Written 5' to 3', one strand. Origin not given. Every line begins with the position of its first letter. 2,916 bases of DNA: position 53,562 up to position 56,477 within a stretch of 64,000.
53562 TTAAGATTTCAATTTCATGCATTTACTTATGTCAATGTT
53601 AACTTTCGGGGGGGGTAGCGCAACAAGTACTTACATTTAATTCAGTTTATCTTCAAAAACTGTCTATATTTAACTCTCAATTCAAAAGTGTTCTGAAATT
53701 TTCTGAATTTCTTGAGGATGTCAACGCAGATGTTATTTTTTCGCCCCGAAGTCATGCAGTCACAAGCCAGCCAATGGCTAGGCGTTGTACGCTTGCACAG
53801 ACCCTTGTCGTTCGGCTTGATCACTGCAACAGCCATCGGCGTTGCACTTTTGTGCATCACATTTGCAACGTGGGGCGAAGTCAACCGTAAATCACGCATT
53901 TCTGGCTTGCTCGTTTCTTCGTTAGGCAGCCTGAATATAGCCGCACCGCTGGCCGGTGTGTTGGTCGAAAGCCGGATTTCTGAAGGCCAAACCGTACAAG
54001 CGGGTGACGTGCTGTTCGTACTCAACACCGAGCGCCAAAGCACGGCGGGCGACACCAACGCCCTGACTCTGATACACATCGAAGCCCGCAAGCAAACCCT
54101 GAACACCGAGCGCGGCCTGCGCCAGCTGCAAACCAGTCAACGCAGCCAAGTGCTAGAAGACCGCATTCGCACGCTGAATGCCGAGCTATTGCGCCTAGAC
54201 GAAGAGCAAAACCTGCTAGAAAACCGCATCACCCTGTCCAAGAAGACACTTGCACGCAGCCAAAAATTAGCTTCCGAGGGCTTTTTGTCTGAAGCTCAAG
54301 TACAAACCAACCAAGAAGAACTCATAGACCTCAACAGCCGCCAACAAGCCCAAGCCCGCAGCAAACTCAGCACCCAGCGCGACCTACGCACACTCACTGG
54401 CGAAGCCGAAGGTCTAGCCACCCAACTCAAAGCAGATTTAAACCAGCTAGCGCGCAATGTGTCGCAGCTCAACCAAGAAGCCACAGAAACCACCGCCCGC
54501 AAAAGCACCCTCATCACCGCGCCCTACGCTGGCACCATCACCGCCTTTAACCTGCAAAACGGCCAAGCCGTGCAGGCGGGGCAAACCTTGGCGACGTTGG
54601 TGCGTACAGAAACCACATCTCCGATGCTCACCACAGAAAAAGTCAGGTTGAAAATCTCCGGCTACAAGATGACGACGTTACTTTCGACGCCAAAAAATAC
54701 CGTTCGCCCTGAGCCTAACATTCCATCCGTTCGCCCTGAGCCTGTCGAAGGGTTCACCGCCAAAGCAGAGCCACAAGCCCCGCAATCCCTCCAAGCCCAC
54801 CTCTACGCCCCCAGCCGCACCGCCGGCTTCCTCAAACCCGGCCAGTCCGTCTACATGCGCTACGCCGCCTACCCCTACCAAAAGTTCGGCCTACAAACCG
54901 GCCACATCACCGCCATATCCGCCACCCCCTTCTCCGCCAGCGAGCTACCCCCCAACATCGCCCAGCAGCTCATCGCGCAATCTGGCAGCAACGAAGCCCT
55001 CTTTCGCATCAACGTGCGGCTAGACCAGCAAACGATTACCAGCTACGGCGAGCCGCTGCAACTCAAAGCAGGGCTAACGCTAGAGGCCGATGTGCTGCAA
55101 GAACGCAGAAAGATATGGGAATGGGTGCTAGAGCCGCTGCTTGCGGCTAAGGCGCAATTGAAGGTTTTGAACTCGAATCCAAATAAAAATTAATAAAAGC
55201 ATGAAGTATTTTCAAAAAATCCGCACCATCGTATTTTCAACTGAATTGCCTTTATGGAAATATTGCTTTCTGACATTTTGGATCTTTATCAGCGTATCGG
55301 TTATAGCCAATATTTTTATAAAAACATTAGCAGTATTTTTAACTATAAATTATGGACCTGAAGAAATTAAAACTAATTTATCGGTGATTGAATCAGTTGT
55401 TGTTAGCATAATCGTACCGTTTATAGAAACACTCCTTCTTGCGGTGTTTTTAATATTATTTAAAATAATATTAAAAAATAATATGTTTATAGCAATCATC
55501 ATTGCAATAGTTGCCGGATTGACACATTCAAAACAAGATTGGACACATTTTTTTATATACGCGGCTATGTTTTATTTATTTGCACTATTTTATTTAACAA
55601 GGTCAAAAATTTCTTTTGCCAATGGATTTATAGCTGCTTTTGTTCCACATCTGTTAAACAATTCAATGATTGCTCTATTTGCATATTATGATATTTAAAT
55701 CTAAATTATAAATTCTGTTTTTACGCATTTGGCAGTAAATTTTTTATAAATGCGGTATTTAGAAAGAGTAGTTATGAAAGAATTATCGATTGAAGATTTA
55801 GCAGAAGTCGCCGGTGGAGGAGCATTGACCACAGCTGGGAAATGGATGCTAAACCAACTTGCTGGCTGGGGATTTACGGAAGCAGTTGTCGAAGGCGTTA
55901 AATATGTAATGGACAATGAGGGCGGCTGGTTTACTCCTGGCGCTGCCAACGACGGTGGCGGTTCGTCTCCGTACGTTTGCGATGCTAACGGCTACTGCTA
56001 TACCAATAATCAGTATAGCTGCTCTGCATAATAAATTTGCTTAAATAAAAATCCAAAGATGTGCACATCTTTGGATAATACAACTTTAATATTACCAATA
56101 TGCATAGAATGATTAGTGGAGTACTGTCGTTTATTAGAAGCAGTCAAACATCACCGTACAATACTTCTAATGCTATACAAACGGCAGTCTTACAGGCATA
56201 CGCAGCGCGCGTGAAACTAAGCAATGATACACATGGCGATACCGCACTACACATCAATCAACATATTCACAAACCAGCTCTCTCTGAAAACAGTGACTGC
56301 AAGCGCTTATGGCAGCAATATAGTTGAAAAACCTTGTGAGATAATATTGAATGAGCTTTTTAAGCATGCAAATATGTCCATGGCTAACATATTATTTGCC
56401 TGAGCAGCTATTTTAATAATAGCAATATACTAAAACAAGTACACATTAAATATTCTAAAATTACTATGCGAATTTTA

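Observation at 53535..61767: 8.2-kb ColV-type peptide-export island with atypical cargo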

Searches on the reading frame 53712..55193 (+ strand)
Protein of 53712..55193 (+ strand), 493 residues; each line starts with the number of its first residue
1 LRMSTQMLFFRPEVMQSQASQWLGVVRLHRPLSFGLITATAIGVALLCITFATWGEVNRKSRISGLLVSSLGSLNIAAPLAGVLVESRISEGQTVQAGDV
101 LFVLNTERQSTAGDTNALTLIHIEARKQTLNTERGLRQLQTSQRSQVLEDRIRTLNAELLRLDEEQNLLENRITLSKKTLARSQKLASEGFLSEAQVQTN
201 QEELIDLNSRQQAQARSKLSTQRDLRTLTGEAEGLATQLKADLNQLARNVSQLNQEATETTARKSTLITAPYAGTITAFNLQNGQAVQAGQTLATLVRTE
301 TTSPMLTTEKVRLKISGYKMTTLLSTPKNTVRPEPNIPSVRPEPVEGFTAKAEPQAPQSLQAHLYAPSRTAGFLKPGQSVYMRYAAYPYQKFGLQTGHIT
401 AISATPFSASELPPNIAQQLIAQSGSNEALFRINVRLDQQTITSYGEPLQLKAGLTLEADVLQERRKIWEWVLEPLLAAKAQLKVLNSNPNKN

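Call 3: search_protein_families(library=pfam, proteins=[window:53712-55193:+], max_evalue=1)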
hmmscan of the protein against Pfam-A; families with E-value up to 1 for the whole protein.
window:53712-55193:+ (493 aa): 10 families
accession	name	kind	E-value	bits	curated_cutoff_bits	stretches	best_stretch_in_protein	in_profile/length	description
PF13437.12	HlyD_3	-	4.2e-15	56.8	22.2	3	268-300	2-34/106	HlyD family secretion protein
PF13533.13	Biotin_lipoyl_2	-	1.3e-13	50.8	29.8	2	75-105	2-32/32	Biotin-lipoyl like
PF16576.10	HlyD_D23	-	1.2e-12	48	30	2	200-298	44-141/214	Barrel-sandwich domain of CusB or HlyD membrane-fusion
PF00364.28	Biotin_lipoyl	-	1.4e-07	31.7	22.1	2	267-296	44-73/73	Biotin-requiring enzyme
PF01551.29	Peptidase_M23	-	0.00084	19.9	28.7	1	276-309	52-86/96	Peptidase family M23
PF14880.11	COX14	-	0.026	14.8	25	1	27-62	12-47/59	Cytochrome oxidase c assembly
PF08663.15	HalX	-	0.052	14.4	23.2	1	123-164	15-56/68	HalX domain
PF05896.17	NQRA_N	-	0.097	13.3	25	0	258-295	21-58/94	NqrA N-terminal barrel-sandwich hybrid domain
PF07831.19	PYNP_C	-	0.1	12.7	27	0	279-297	36-54/75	Pyrimidine nucleoside phosphorylase C-terminal domain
PF01763.21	Herpes_UL6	-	0.55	9.1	27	1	126-220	347-432/562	Herpesvirus UL6 like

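Call 4: search_protein_families(library=ncbifam, proteins=[window:53712-55193:+], max_evalue=1)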
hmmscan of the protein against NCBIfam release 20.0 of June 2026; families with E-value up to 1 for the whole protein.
window:53712-55193:+ (493 aa): 29 families (the best 25 are shown)
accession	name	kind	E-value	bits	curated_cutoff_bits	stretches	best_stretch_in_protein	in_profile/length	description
TIGR01843.1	type_I_hlyD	subfamily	1.8e-26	93.1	208.65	3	368-480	317-415/422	HlyD family type I secretion periplasmic adaptor subunit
TIGR03794.1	NHLM_micro_HlyD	equivalog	3.1e-20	72.5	156.2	1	44-302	29-290/421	NHLP bacteriocin system secretion protein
TIGR01730.1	RND_mfp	subfamily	3.8e-12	45.8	94.9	2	235-303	98-172/322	efflux RND transporter periplasmic adaptor subunit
TIGR00998.1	8a0101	subfamily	8.8e-10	38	390.8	1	74-300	43-239/334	EmrA/EmrK family multidrug efflux transporter periplasmic adaptor subunit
TIGR01108.1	oadA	equivalog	2.5e-08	32.9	756.5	2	191-295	436-547/582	sodium-extruding oxaloacetate decarboxylase subunit alpha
NF007785.0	PRK10476.1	equivalog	7.5e-08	31.6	376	1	37-300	14-243/347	multidrug transporter subunit MdtN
NF010643.0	PRK14040.1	subfamily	1.9e-07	29.9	892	2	141-296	399-557/595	oxaloacetate decarboxylase subunit alpha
NF006761.0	PRK09282.1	domain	1.8e-06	26.7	402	2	193-296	465-552/591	pyruvate carboxylase subunit B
NF008814.0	PRK11854.1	equivalog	3.5e-06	25.7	722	1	74-113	148-187/637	pyruvate dehydrogenase complex dihydrolipoyllysine-residue acetyltransferase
NF005457.0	PRK07051.1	equivalog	4.3e-06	26.8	87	1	267-296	49-78/80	acetyl-CoA carboxylase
NF007850.1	PRK10559.1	equivalog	4.3e-06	26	400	2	192-303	80-185/303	p-hydroxybenzoic acid efflux pump subunit AaeA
NF009554.0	PRK12999.1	equivalog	4.4e-06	24.8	965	2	224-296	1040-1108/1147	pyruvate carboxylase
TIGR01347.1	sucB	equivalog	7.4e-06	25.4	378.65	1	74-228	44-201/404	dihydrolipoyllysine-residue succinyltransferase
NF004309.0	PRK05704.1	equivalog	1.8e-05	24.3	449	2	73-219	45-184/408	2-oxoglutarate dehydrogenase complex dihydrolipoyllysine-residue succinyltransferase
TIGR00999.1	8a0102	subfamily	5.1e-05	22.5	319.3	2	239-301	63-128/271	CzcB/NccB family metal efflux transporter periplasmic adaptor subunit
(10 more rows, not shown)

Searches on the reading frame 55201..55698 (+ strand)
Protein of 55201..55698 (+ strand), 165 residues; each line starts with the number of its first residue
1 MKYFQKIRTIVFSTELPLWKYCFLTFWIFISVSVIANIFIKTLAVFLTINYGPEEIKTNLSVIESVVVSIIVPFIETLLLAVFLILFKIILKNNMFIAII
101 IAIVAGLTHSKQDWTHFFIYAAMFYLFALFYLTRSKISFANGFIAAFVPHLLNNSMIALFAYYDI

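Call 3: search_protein_families(library=pfam, proteins=[window:55201-55698:+], max_evalue=1)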
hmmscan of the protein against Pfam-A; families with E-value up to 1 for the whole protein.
window:55201-55698:+ (165 aa): 2 families
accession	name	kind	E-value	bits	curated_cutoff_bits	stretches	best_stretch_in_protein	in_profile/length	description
PF02517.21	Rce1-like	-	0.002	18.8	22.4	1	61-155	4-92/93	Type II CAAX prenyl endopeptidase Rce1-like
PF11712.13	Vma12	-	0.72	10.3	25.5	1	32-82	75-128/137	Endoplasmic reticulum-based factor for assembly of V-ATPase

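Call 4: search_protein_families(library=ncbifam, proteins=[window:55201-55698:+], max_evalue=1)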
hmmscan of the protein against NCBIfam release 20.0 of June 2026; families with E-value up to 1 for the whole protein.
window:55201-55698:+ (165 aa): 0 families

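Call 35: search_protein_families(library=pfam, alignment_id=A3, max_evalue=1)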
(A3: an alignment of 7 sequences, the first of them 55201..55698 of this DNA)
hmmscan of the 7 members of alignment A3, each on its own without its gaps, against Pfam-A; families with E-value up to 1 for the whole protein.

A. member 1, window:55201-55698:+ (165 aa): 2 families
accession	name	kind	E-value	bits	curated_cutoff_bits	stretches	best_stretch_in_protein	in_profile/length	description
PF02517.21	Rce1-like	-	0.002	18.8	22.4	1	61-155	4-92/93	Type II CAAX prenyl endopeptidase Rce1-like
PF11712.13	Vma12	-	0.72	10.3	25.5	1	32-82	75-128/137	Endoplasmic reticulum-based factor for assembly of V-ATPase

B. families by the number of members that match (of 7 scanned): 6 families
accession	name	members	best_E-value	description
PF02517.21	Rce1-like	5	0.00034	Type II CAAX prenyl endopeptidase Rce1-like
PF04020.18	Phage_holin_4_2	1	0.022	Mycobacterial 4 TMS phage holin, superfamily IV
PF19942.4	DUF6404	1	0.031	Family of unknown function (DUF6404)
PF06691.16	DUF1189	1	0.27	Protein of unknown function (DUF1189)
PF11712.13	Vma12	1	0.72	Endoplasmic reticulum-based factor for assembly of V-ATPase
PF02083.20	Urotensin_II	1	0.91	Urotensin II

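Call 36: search_solved_structures(query=A3, max_evalue=10, show_alignments=2)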
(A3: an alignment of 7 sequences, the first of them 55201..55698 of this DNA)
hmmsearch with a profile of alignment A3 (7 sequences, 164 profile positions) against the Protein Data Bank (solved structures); distinct sequences matched with E-value up to 10: 0.

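Call 37: find_homologous_proteins(query=A3, max_evalue=0.001)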
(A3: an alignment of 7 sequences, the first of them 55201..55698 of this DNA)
Query A3 (7 sequences) (165 aa, profile of the alignment): 36 proteins with E <= 0.001 among 2595 candidates.
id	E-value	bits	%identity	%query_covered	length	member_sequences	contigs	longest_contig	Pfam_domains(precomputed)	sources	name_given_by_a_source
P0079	1.9e-66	241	32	100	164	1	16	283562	-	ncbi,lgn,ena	-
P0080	3.3e-59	217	28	93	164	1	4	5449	-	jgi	jgi:hypothetical protein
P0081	5.3e-58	213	32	58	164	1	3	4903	-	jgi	jgi:hypothetical protein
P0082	2.6e-57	211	100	100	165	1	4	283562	-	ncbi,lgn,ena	-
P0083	4.9e-57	210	27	99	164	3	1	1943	-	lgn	-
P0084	6.9e-56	207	33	64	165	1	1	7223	-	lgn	-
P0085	1.0e-55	206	36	59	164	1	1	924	-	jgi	jgi:hypothetical protein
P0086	2.5e-55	205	34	56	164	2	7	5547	-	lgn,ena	-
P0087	7.1e-55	203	33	56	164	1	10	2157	-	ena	-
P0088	1.6e-52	196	39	46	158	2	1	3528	-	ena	-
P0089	2.5e-52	195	33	61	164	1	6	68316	-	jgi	jgi:TRAP-type C4-dicarboxylate transport system permease large subunit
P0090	4.3e-52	194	90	100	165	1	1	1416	-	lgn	-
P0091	4.4e-52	194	38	55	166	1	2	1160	-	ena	-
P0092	2.9e-44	169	33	25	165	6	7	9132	-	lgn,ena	-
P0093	7.6e-41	158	51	100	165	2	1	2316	-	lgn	-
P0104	6.9e-26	109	23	70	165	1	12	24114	-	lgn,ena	-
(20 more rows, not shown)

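Call 60: find_encoding_contigs(protein=P0089, flank=7000, max_places=2)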
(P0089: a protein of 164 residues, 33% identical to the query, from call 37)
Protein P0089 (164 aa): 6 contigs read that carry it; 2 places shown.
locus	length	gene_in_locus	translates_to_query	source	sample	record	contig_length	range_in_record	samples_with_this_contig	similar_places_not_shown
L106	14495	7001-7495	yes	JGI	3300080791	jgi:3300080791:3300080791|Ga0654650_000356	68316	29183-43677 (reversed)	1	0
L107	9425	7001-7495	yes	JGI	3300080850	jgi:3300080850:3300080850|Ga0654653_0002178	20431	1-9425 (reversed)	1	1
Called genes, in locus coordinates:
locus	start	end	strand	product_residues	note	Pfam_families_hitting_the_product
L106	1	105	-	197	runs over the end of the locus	PF12007:DUF3501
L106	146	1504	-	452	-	PF02754:CCG (weak)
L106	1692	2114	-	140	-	PF00210:Ferritin (faint), PF02915:Rubrerythrin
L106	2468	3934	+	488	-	PF25917:BSH_RND (faint), PF25919:BSH_CusB (faint), PF25973:BSH_CzcB (faint), PF25997:BSH_YhbJ (faint), PF00364:Biotin_lipoyl (faint), PF26002:Beta-barrel_AprE (weak)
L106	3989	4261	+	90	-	-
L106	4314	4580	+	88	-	-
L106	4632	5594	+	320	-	PF01963:TraB_PrgY_gumN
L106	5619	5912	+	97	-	-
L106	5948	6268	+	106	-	-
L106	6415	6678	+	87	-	-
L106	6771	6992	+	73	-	-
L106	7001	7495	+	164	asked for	-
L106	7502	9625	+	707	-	PF03412:Peptidase_C39, PF00664:ABC_membrane, PF00005:ABC_tran, PF02463:SMC_N (faint)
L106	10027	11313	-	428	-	PF22807:TrAA12, PF23500:DUF7133, PF01436:NHL (faint), PF07995:GSDH, PF22807:TrAA12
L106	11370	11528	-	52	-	PF11752:DUF3309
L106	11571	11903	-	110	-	PF01391:Collagen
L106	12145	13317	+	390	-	PF01594:AI-2E_transport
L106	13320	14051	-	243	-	PF00027:cNMP_binding, PF13545:HTH_Crp_2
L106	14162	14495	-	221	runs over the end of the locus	PF09411:PagL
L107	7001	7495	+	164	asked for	-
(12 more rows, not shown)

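Call 61: find_encoding_contigs(protein=P0104, flank=7000, max_places=2)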
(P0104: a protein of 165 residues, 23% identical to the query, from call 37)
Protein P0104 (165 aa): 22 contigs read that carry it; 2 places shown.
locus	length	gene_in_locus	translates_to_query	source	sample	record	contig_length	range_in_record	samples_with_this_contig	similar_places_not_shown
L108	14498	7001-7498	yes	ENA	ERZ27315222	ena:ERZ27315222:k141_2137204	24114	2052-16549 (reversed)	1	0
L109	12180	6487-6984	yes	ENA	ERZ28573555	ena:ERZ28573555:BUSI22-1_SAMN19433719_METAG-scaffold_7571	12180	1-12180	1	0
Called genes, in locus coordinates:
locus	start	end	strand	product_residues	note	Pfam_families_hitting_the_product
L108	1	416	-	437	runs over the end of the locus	PF00171:Aldedh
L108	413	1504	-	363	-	PF06144:DNA_pol3_delta, PF14840:DNA_pol3_delt_C (faint)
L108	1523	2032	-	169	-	PF04390:LptE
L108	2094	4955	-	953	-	PF00133:tRNA-synt_1, PF01406:tRNA-synt_1e (faint), PF09334:tRNA-synt_1g, PF13603:tRNA-synt_1_2, PF00133:tRNA-synt_1 (weak), PF08264:Anticodon_1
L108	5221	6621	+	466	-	PF25919:BSH_CusB (faint), PF25997:BSH_YhbJ (faint), PF00364:Biotin_lipoyl (faint), PF25917:BSH_RND, PF25973:BSH_CzcB, PF26002:Beta-barrel_AprE (faint)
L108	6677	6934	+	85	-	-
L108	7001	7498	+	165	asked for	-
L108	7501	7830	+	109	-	-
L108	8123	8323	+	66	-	-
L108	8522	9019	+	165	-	-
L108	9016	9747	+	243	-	PF02463:SMC_N (faint), PF13476:AAA_23, PF13175:AAA_15 (weak), PF00005:ABC_tran (faint), PF13304:AAA_21, PF13175:AAA_15 (weak)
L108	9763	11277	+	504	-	PF03412:Peptidase_C39, PF00664:ABC_membrane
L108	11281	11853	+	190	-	PF00005:ABC_tran, PF02463:SMC_N (weak)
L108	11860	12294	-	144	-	PF02472:ExbD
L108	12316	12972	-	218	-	PF01618:MotA_ExbB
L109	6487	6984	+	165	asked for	-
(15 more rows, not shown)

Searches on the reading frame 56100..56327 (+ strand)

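Call 3: search_protein_families(library=pfam, proteins=[window:56100-56327:+], max_evalue=1)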
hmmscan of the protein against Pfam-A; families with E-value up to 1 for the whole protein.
window:56100-56327:+ (75 aa): 1 family
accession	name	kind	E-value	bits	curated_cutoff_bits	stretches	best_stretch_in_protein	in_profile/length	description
PF00337.29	Gal-bind_lectin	-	0.053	13.4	22.1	1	36-73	29-69/132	Galactoside-binding lectin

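Call 4: search_protein_families(library=ncbifam, proteins=[window:56100-56327:+], max_evalue=1)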
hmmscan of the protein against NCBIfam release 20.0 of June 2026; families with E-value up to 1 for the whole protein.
window:56100-56327:+ (75 aa): 0 families
